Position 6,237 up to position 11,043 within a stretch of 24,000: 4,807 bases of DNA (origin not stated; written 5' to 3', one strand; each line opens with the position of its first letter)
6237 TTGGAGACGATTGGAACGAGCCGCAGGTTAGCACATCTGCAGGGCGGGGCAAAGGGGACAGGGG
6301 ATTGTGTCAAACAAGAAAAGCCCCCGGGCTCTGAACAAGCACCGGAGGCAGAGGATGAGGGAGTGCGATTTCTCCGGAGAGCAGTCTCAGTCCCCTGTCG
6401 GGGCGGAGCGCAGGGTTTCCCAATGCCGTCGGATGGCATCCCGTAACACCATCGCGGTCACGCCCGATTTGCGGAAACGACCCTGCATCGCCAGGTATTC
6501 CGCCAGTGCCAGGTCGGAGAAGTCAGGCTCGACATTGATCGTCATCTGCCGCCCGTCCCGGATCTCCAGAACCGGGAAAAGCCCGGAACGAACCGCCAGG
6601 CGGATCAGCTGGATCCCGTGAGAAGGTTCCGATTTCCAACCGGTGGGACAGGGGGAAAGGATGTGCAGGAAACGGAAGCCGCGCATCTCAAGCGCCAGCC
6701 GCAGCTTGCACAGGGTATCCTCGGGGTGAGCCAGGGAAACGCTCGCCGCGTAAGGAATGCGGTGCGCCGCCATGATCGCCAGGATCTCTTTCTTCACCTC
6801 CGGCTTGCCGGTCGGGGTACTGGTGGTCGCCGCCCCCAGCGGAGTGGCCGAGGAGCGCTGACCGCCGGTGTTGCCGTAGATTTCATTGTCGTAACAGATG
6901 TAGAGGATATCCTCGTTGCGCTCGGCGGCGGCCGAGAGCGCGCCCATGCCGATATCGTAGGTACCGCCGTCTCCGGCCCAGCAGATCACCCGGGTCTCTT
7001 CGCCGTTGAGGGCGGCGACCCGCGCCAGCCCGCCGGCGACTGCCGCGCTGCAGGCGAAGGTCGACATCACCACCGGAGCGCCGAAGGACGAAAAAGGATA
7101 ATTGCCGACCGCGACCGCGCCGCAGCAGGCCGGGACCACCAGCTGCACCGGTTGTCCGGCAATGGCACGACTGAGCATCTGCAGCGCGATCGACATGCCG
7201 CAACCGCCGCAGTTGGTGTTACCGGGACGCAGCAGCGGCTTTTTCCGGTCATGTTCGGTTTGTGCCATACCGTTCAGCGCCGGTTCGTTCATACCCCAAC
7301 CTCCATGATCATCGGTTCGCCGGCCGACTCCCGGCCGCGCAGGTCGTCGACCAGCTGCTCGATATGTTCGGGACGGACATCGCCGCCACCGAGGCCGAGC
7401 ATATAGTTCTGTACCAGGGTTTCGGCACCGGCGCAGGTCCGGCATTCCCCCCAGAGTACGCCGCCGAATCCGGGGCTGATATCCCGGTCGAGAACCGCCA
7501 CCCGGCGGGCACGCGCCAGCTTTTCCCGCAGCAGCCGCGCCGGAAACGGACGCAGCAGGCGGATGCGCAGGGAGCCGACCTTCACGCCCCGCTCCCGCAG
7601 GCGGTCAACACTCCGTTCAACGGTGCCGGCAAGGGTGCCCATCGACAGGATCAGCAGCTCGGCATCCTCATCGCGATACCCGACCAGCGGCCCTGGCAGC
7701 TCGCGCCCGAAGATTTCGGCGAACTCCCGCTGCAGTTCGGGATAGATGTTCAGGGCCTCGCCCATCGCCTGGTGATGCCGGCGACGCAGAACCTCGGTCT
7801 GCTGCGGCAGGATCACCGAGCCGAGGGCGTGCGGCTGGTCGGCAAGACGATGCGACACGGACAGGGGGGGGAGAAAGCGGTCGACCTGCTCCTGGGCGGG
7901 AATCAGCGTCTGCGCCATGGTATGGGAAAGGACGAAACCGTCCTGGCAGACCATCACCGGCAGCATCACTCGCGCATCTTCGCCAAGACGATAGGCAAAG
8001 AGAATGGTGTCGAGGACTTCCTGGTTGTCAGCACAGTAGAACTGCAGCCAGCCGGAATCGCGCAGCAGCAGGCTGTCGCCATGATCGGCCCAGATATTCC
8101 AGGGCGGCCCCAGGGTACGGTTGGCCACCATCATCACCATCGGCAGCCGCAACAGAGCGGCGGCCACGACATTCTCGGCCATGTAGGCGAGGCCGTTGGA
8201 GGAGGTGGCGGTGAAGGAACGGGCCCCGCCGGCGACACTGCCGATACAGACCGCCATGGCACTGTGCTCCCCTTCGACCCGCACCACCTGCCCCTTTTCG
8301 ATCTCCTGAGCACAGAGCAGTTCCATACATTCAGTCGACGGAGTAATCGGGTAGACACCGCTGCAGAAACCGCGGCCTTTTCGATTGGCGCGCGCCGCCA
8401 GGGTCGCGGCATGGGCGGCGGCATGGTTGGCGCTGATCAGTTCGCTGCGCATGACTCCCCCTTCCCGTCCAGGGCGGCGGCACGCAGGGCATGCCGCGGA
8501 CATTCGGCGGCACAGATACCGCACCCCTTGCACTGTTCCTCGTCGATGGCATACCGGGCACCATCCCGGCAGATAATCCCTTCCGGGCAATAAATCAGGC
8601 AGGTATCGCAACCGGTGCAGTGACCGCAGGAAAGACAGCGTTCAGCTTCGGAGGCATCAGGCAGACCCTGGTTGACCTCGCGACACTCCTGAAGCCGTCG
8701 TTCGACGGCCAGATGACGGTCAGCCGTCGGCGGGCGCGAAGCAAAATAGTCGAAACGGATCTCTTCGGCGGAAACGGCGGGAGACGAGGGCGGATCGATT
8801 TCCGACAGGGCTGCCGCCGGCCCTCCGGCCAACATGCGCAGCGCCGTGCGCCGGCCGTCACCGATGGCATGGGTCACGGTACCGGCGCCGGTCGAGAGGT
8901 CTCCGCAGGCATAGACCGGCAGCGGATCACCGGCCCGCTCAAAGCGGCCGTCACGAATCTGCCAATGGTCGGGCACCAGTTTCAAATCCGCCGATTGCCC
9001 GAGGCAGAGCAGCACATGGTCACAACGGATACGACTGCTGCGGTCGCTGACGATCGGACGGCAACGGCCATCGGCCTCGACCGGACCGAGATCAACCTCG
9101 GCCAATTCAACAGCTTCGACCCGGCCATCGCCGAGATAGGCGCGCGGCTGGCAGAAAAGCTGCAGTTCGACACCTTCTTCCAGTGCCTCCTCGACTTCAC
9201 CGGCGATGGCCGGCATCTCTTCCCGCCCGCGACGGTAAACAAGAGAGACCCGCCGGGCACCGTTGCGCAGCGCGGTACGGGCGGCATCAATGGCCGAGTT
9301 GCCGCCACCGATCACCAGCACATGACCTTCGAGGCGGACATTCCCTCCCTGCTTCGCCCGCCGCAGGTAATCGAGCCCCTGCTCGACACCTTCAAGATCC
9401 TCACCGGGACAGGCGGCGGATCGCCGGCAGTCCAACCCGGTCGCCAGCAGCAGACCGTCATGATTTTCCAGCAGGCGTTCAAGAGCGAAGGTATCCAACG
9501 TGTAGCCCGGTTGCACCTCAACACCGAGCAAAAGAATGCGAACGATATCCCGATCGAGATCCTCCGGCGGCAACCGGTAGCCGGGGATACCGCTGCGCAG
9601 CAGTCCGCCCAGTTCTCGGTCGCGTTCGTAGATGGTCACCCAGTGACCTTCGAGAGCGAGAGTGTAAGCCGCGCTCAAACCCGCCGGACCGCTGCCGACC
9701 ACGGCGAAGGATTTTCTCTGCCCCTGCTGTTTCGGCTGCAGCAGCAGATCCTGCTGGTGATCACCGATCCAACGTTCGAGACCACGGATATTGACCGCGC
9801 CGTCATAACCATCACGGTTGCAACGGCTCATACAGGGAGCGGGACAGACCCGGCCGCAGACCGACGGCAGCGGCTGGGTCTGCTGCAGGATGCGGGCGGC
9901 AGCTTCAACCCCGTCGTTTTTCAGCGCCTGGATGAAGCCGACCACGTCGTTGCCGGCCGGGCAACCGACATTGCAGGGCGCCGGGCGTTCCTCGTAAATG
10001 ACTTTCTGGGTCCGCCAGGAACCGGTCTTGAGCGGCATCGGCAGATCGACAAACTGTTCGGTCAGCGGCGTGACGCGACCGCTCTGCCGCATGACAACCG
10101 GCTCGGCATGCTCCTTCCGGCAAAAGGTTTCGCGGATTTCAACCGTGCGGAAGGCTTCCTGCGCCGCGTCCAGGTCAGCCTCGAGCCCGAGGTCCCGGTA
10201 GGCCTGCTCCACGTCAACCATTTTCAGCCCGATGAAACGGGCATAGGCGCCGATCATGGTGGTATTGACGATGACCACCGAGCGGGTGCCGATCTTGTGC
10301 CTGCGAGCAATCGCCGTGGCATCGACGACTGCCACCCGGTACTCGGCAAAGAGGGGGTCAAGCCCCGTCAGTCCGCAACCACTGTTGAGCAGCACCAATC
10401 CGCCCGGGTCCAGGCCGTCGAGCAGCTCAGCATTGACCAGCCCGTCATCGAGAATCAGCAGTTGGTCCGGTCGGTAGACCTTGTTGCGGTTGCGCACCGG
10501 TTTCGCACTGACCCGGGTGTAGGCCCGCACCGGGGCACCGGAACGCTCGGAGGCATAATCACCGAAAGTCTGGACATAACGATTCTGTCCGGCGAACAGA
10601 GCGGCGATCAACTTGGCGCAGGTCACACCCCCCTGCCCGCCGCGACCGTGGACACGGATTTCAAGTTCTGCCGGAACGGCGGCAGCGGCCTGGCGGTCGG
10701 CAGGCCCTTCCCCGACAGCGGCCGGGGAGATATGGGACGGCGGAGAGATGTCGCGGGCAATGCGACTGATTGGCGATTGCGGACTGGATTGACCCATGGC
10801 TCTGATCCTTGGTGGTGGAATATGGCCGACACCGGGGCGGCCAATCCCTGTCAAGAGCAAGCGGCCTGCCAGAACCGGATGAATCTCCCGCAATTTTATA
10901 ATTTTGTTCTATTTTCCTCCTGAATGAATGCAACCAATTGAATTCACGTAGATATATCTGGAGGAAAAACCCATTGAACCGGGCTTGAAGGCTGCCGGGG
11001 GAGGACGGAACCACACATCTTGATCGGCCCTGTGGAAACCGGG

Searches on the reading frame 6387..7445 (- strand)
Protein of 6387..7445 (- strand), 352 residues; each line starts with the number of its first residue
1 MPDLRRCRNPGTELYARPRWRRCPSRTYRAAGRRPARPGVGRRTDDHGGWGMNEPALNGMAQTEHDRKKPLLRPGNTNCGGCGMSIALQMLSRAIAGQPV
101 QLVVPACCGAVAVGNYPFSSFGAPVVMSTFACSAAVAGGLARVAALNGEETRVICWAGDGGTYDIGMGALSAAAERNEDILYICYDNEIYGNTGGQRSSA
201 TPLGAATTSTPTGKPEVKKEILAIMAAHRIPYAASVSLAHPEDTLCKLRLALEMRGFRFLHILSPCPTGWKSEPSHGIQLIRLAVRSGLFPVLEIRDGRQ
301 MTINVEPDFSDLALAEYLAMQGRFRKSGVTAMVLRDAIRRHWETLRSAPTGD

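Call 71: search_protein_families(library=pfam, proteins=[window:6387-7445:-], max_evalue=0.00001)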
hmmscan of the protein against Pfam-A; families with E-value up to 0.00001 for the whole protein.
window:6387-7445:- (352 aa): 1 family
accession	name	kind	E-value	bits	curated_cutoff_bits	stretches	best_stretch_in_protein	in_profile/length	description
PF02775.26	TPP_enzyme_C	-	1.2e-20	74.3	21.9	1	122-262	22-151/151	Thiamine pyrophosphate enzyme, C-terminal TPP binding domain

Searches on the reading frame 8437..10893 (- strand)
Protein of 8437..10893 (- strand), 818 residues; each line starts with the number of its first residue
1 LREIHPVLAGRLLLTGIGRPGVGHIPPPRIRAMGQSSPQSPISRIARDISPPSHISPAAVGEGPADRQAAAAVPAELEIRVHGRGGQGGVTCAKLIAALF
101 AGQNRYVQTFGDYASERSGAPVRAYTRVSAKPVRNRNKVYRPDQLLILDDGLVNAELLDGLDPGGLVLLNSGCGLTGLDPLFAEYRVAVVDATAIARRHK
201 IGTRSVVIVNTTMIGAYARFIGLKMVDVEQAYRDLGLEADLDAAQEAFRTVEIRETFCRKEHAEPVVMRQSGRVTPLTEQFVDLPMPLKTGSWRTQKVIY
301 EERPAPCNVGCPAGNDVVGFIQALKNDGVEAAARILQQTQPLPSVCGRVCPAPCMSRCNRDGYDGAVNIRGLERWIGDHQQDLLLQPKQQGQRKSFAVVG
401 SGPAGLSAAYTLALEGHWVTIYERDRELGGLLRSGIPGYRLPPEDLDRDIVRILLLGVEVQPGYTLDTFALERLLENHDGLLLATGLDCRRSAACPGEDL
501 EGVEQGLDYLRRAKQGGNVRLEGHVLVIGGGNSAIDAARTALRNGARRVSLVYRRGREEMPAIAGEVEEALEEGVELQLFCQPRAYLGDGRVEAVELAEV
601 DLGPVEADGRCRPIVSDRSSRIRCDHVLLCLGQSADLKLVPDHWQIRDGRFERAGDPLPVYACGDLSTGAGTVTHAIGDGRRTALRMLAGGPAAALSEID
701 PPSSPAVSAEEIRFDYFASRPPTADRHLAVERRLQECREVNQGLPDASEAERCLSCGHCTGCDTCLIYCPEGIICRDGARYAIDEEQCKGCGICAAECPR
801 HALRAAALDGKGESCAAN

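Call 71: search_protein_families(library=pfam, proteins=[window:8437-10893:-], max_evalue=0.00001)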
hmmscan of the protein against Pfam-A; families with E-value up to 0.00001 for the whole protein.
window:8437-10893:- (818 aa): 9 families
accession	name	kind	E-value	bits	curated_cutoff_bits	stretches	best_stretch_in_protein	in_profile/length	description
PF01558.24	POR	-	2.7e-24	86.7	27.4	1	85-234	1-152/173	Pyruvate ferredoxin/flavodoxin oxidoreductase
PF07992.20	Pyr_redox_2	-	6.5e-22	78.7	26.1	1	396-680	3-291/291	Pyridine nucleotide-disulphide oxidoreductase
PF14691.11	Fer4_20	-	1.2e-17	64.2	25.8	1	305-381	30-109/113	Dihydroprymidine dehydrogenase domain II, 4Fe-4S cluster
PF12831.13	FAD_oxidored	-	6.6e-10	39.3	27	0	397-437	3-43/416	FAD dependent oxidoreductase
PF13738.12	Pyr_redox_3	-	2.9e-08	33.8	30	0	523-575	165-222/305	Pyridine nucleotide-disulphide oxidoreductase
PF13450.12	NAD_binding_8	-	3.8e-08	33.9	21.9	1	398-434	1-37/68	NAD(P)-binding Rossmann-like domain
PF00070.33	Pyr_redox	-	4.4e-08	34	22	0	524-598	1-80/82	Pyridine nucleotide-disulphide oxidoreductase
PF00037.32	Fer4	-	2.8e-06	27.3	21.1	1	782-803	2-23/24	4Fe-4S binding domain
PF00890.30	FAD_binding_2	-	4.6e-06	26.5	20.4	0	397-430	3-36/414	FAD binding domain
